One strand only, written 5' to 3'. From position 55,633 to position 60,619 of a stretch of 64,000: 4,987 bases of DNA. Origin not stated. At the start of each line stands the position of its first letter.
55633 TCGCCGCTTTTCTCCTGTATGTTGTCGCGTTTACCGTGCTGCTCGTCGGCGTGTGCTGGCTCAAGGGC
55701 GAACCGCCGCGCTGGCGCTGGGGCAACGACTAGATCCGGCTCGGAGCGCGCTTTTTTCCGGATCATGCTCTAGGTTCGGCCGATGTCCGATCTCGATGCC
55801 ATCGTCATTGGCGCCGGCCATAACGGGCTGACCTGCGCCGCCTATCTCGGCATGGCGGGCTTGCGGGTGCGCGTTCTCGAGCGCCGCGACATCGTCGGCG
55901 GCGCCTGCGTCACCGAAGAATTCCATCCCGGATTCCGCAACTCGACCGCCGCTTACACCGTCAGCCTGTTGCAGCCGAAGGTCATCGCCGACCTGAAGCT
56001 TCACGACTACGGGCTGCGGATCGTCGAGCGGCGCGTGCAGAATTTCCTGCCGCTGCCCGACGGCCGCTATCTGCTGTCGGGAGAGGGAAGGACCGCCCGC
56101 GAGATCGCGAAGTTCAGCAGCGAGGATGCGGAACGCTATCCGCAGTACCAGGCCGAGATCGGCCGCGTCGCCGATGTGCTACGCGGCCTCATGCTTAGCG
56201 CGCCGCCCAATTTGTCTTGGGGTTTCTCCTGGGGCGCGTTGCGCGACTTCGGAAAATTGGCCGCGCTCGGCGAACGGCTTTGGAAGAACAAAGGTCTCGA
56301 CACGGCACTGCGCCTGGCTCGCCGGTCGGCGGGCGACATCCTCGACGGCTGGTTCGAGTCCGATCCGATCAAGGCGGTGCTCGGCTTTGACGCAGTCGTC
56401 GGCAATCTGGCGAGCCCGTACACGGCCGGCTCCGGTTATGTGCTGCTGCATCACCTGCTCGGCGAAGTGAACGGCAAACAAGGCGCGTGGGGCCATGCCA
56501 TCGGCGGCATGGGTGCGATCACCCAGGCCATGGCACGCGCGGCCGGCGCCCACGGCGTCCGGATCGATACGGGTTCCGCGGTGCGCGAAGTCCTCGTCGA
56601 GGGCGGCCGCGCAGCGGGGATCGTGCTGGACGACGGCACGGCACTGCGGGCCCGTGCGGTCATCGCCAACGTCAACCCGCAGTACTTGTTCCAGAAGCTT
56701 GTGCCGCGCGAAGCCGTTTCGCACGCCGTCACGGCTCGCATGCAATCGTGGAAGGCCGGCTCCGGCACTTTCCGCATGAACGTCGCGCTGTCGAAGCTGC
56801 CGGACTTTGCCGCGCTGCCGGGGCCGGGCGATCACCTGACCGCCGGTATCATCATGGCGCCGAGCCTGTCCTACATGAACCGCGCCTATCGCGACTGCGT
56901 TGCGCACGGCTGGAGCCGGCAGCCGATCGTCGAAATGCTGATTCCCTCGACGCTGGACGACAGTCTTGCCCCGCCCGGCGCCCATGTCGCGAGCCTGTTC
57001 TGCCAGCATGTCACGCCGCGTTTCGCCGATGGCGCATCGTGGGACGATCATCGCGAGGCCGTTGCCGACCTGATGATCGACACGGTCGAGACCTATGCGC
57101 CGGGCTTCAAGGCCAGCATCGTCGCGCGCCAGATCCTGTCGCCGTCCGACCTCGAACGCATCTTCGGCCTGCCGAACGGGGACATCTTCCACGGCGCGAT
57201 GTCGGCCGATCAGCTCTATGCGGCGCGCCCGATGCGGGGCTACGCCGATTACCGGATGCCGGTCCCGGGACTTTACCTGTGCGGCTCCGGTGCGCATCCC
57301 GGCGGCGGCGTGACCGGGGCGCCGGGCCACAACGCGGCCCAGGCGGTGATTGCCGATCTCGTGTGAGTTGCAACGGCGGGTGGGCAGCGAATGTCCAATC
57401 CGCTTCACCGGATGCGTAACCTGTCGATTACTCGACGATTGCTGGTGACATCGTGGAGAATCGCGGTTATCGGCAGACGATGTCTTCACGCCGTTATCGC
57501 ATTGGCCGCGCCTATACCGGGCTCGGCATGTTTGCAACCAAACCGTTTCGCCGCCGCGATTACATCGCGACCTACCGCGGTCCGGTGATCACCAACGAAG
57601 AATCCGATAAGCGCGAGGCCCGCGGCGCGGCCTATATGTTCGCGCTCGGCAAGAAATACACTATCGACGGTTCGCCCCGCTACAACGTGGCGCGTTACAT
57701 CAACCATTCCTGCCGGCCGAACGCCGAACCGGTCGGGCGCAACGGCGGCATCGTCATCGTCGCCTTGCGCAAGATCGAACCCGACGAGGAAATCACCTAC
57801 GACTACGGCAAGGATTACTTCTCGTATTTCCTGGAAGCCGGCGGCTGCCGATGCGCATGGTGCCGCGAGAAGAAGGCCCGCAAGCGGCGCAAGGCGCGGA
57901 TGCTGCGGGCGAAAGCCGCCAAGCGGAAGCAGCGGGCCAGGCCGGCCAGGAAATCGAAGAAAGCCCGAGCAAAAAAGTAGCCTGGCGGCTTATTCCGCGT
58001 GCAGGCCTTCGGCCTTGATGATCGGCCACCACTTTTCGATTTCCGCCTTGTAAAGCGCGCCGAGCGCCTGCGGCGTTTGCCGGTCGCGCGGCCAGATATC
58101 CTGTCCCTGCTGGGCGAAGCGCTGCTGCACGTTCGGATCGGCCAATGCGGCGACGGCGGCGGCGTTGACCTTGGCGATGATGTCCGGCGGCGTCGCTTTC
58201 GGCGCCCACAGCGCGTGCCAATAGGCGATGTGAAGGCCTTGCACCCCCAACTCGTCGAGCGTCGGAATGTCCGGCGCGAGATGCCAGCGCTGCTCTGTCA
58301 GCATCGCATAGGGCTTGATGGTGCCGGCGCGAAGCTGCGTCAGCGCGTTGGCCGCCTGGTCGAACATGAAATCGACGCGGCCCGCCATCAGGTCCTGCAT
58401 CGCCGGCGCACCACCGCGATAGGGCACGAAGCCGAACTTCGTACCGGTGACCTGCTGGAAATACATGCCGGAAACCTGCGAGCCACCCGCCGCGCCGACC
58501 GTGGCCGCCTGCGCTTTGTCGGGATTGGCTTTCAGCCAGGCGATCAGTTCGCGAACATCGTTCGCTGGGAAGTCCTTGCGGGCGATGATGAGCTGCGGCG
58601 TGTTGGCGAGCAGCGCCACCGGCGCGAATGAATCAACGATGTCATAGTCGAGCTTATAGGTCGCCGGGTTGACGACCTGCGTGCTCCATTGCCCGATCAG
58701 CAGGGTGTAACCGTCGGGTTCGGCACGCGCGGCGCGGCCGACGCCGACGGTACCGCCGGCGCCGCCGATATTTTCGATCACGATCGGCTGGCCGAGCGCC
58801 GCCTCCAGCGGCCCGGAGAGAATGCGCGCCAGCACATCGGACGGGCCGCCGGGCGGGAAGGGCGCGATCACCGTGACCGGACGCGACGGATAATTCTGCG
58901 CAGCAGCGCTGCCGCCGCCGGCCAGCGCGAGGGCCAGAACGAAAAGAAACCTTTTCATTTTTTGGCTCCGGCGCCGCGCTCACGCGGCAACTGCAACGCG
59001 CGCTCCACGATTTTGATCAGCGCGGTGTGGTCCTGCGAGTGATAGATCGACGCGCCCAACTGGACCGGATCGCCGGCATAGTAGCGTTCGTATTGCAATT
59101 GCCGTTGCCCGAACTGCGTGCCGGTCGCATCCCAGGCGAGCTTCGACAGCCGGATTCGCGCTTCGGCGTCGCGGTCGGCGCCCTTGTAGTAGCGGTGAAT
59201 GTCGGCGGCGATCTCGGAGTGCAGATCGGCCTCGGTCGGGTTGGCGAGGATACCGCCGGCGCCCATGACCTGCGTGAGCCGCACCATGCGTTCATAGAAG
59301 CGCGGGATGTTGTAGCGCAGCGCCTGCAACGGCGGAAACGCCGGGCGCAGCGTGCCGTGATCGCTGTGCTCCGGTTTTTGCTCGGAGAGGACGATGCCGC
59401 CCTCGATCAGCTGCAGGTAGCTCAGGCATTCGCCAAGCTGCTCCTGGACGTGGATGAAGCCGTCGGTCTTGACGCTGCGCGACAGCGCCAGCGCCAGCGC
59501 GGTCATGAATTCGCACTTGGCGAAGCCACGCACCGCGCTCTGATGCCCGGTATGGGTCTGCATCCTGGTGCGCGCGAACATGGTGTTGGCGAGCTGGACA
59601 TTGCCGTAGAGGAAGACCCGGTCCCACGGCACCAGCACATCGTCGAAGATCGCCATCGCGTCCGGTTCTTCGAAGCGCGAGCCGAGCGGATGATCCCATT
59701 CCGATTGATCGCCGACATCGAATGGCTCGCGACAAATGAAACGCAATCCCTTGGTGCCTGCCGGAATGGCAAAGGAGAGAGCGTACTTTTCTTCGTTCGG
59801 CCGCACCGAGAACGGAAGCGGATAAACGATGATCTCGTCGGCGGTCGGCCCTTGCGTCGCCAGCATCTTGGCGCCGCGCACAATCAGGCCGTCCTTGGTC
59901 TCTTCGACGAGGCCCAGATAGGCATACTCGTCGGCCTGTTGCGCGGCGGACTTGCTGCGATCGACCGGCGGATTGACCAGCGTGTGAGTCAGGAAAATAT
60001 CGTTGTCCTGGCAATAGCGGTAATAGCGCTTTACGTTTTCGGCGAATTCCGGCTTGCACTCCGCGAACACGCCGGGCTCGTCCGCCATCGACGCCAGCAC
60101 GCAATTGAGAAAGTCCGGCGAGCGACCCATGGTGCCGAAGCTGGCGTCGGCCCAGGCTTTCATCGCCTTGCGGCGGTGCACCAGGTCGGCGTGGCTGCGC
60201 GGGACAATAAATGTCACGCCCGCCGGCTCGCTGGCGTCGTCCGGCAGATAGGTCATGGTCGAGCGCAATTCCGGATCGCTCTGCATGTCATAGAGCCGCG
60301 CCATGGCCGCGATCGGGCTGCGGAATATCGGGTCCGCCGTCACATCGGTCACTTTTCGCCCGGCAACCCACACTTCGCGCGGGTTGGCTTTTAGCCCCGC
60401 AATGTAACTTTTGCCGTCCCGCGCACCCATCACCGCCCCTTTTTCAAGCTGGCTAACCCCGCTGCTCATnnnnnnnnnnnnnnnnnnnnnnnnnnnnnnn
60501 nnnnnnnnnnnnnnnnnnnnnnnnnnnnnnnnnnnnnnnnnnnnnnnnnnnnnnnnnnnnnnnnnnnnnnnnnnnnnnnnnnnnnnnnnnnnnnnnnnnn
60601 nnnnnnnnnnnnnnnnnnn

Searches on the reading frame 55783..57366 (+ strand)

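Call 17: search_protein_families(library=pfam, proteins=[window:55783-57366:+])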
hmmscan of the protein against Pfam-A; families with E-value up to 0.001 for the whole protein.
window:55783-57366:+ (527 aa): 8 families
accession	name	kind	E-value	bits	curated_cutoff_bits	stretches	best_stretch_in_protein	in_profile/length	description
PF01593.30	Amino_oxidase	-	1.5e-16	61.1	19.8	1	15-325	3-281/443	Flavin containing amine oxidoreductase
PF13450.12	NAD_binding_8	-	9.5e-11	42.3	21.9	1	8-59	1-51/68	NAD(P)-binding Rossmann-like domain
PF01266.30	DAO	-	5.5e-10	39.7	27.9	1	5-87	1-77/353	FAD dependent oxidoreductase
PF07992.20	Pyr_redox_2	-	9.8e-08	32.2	26.1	1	5-46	2-44/291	Pyridine nucleotide-disulphide oxidoreductase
PF01946.23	Thi4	-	1.8e-06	27.8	26.2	1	4-41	18-56/235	Thi4 family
PF12831.13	FAD_oxidored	-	2.6e-05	24.2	27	1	5-57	1-53/416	FAD dependent oxidoreductase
PF03486.20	HI0933_like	-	0.00019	21.4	50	0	5-39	2-36/244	HI0933-like protein Rossmann domain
PF01494.25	FAD_binding_3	-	0.00092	19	22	0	4-35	2-33/349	FAD binding domain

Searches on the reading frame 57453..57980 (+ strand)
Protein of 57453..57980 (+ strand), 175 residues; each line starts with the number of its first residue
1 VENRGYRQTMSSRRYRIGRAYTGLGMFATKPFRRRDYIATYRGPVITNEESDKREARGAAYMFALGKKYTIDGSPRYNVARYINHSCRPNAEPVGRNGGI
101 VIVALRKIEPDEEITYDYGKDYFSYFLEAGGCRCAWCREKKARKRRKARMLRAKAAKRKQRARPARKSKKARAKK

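Call 17: search_protein_families(library=pfam, proteins=[window:57453-57980:+])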
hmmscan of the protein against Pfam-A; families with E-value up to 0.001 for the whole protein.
window:57453-57980:+ (175 aa): 1 family
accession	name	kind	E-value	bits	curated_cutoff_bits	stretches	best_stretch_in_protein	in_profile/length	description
PF00856.33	SET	-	3.6e-25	88.9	22.4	1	23-119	1-105/105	SET domain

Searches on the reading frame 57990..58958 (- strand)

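Call 17: search_protein_families(library=pfam, proteins=[window:57990-58958:-])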
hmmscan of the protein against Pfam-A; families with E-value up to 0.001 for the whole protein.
window:57990-58958:- (322 aa): 1 family
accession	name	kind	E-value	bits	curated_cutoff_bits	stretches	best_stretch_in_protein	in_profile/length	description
PF03401.19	TctC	-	3e-60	204.5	27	1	44-319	2-274/274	Tripartite tricarboxylate transporter family receptor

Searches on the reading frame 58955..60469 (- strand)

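Call 17: search_protein_families(library=pfam, proteins=[window:58955-60469:-])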
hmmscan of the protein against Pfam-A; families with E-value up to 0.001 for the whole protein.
window:58955-60469:- (504 aa): 2 families
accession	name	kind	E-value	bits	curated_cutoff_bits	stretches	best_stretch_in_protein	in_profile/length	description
PF11794.13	HpaB_N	-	1.2e-98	330.5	35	1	19-287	2-270/270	4-hydroxyphenylacetate 3-hydroxylase N terminal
PF03241.18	HpaB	-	4e-53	180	25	1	294-492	1-201/202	4-hydroxyphenylacetate 3-hydroxylase C terminal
